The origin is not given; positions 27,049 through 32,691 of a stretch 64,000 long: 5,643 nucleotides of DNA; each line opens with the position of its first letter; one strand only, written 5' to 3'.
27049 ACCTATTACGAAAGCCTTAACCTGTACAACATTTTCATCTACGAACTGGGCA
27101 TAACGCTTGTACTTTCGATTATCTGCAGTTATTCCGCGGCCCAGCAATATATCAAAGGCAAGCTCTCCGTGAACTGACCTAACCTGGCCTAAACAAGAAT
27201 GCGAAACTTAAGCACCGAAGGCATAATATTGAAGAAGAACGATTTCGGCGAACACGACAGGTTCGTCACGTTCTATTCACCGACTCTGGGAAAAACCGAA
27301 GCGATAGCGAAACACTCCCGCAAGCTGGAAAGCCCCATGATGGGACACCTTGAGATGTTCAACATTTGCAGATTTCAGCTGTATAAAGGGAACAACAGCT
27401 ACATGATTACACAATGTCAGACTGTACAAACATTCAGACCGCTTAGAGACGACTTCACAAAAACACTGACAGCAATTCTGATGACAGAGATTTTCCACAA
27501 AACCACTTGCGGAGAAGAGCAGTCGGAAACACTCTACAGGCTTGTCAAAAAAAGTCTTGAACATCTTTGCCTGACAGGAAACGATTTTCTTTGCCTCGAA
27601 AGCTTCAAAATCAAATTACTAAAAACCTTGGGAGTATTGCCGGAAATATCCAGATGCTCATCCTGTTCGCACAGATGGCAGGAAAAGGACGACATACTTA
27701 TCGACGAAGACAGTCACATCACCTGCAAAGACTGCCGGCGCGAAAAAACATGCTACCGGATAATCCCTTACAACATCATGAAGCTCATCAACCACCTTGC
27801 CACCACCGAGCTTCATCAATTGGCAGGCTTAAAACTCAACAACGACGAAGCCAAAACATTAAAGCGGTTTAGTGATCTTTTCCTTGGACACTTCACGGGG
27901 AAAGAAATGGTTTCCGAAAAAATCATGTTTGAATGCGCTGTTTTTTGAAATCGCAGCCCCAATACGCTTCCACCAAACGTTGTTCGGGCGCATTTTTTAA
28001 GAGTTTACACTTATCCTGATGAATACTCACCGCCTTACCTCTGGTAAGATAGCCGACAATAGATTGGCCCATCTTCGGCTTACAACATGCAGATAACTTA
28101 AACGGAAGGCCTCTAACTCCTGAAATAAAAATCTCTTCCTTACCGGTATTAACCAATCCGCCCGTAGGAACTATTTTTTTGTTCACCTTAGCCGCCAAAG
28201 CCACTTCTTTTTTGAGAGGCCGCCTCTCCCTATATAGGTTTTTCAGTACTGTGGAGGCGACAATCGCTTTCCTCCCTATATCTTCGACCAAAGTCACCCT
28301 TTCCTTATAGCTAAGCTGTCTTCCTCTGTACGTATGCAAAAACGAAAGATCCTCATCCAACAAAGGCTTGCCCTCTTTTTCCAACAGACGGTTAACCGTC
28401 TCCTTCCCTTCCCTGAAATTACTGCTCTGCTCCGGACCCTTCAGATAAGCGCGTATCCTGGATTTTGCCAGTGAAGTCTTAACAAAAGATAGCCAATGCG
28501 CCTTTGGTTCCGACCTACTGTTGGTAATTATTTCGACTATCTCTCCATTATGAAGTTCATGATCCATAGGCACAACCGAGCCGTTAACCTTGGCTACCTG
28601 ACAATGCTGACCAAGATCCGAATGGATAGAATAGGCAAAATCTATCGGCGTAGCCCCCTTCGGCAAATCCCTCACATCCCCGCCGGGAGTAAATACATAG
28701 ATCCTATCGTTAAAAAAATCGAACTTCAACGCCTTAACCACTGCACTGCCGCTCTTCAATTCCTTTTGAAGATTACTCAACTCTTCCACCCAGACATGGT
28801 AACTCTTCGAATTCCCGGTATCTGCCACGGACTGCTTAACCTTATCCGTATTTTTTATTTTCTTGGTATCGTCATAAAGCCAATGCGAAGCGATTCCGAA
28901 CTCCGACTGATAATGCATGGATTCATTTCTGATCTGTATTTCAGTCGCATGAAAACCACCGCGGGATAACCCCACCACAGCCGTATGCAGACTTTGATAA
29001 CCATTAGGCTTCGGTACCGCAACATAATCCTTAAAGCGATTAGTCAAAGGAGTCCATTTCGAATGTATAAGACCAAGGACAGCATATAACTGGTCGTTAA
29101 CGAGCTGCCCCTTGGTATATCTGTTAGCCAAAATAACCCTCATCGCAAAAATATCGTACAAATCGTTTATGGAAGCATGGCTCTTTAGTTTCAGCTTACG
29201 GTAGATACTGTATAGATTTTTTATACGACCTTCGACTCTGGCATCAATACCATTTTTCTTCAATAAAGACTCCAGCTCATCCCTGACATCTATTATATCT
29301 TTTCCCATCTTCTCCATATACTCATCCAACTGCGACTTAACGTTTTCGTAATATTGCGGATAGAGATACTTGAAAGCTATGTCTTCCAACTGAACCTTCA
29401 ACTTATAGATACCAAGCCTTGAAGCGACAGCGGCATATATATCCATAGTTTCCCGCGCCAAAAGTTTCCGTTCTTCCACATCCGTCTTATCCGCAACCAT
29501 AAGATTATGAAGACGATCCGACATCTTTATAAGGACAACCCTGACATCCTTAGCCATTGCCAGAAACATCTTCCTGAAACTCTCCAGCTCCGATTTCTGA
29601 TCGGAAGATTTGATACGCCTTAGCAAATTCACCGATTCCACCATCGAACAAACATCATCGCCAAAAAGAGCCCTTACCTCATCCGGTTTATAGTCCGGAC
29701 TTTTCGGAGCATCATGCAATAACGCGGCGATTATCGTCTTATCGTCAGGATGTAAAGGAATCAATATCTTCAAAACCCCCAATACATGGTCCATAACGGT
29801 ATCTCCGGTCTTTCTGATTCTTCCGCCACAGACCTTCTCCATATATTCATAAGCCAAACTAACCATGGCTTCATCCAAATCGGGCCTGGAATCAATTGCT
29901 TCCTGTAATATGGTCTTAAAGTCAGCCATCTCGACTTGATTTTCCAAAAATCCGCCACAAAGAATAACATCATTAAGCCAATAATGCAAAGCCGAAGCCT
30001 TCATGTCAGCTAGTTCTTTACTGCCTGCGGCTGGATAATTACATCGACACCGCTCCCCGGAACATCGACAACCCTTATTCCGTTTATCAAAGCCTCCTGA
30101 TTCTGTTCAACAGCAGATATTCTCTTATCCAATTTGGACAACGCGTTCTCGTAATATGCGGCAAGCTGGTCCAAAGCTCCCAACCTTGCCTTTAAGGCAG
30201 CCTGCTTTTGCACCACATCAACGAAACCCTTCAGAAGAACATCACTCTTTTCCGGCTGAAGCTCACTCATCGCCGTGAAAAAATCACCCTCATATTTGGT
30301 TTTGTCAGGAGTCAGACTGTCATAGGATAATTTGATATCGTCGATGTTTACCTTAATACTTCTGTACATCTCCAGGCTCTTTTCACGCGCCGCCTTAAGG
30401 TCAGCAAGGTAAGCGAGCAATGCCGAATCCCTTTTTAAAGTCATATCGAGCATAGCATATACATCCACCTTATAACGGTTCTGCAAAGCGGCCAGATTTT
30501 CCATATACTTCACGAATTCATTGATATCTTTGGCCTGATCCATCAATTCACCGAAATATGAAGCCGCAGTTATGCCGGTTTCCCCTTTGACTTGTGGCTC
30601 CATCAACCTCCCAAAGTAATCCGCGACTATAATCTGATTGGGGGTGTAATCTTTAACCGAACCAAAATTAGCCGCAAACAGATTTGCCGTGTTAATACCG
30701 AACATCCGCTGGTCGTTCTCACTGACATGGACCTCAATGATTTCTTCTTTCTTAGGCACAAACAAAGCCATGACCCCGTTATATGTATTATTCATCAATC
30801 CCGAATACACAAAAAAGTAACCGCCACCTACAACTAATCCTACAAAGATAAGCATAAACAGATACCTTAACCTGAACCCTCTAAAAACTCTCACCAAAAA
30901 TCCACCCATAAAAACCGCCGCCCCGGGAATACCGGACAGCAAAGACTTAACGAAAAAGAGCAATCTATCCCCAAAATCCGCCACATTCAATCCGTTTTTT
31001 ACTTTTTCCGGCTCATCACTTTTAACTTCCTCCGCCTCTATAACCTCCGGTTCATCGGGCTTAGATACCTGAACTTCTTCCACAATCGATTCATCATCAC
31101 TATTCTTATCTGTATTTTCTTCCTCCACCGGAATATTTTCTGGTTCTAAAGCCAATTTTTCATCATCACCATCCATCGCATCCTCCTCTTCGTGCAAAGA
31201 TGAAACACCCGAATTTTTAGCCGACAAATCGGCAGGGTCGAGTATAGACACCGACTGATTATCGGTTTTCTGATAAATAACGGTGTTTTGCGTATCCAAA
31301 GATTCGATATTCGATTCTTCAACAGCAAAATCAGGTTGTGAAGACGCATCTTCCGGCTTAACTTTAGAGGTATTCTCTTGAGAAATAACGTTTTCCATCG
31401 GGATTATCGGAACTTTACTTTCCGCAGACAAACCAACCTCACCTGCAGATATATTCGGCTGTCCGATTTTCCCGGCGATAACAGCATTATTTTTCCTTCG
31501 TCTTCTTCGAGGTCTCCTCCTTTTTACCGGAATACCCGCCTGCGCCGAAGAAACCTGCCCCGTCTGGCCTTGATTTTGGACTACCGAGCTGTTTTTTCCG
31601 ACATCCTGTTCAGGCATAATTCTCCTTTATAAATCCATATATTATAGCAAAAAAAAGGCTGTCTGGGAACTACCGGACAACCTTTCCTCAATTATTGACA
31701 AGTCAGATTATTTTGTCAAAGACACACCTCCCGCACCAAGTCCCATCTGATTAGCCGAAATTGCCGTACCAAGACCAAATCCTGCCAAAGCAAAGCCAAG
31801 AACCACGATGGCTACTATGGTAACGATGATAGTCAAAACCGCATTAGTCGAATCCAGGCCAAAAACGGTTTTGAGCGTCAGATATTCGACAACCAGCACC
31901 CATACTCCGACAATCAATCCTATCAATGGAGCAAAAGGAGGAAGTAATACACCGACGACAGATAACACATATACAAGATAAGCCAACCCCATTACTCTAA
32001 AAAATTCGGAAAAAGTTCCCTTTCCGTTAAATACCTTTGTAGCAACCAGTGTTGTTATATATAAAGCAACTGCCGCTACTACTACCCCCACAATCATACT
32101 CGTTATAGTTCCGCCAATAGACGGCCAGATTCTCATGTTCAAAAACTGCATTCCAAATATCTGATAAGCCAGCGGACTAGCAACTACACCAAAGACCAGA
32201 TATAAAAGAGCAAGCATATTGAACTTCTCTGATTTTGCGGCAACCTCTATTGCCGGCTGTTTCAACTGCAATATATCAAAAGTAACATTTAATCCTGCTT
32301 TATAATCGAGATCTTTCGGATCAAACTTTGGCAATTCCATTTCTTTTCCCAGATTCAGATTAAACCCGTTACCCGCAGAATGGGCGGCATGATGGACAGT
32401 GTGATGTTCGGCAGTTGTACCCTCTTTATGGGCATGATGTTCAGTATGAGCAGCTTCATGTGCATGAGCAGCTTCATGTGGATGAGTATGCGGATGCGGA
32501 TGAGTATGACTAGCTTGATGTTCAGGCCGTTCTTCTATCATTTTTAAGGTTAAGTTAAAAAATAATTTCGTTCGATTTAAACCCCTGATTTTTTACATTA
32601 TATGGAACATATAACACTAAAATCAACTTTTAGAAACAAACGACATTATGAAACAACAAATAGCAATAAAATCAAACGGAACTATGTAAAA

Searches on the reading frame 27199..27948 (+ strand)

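Call 16: search_protein_families(library=pfam, proteins=[window:27199-27948:+], max_evalue=0.001)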
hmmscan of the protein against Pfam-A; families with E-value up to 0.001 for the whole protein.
window:27199-27948:+ (249 aa): 2 families
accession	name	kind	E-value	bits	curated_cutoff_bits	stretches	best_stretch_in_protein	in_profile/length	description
PF11967.14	RecO_N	-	3e-18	66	27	1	1-79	1-80/80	Recombination protein O N terminal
PF02565.21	RecO_C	-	4.7e-16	59.4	22.1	1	83-231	1-147/157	Recombination protein O C terminal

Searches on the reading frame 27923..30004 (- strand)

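Call 80: search_protein_families(library=pfam, proteins=[window:27923-30004:-], max_evalue=0.0001)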
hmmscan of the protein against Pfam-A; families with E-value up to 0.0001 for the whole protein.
window:27923-30004:- (693 aa): 4 families
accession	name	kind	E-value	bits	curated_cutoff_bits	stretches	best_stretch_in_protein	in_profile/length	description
PF13328.12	HD_4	-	5.2e-39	133.9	27.2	1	51-199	1-155/156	HD domain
PF04607.23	RelA_SpoT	-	6.1e-31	107.5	27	1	259-381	1-112/113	Region found in RelA / SpoT proteins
PF02824.27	TGS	-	2.5e-24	85.5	22.2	1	435-494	1-60/60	TGS domain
PF01966.28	HD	-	1.4e-05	25.8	22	1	71-167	2-115/116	HD domain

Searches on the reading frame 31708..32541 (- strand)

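Call 80: search_protein_families(library=pfam, proteins=[window:31708-32541:-], max_evalue=0.0001)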
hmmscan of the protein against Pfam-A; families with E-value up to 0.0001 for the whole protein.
window:31708-32541:- (277 aa): 1 family
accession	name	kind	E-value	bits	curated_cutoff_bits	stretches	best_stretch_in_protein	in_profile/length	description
PF04893.22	Yip1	-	9.5e-13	48.8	28.6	1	105-252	19-172/173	Yip1 domain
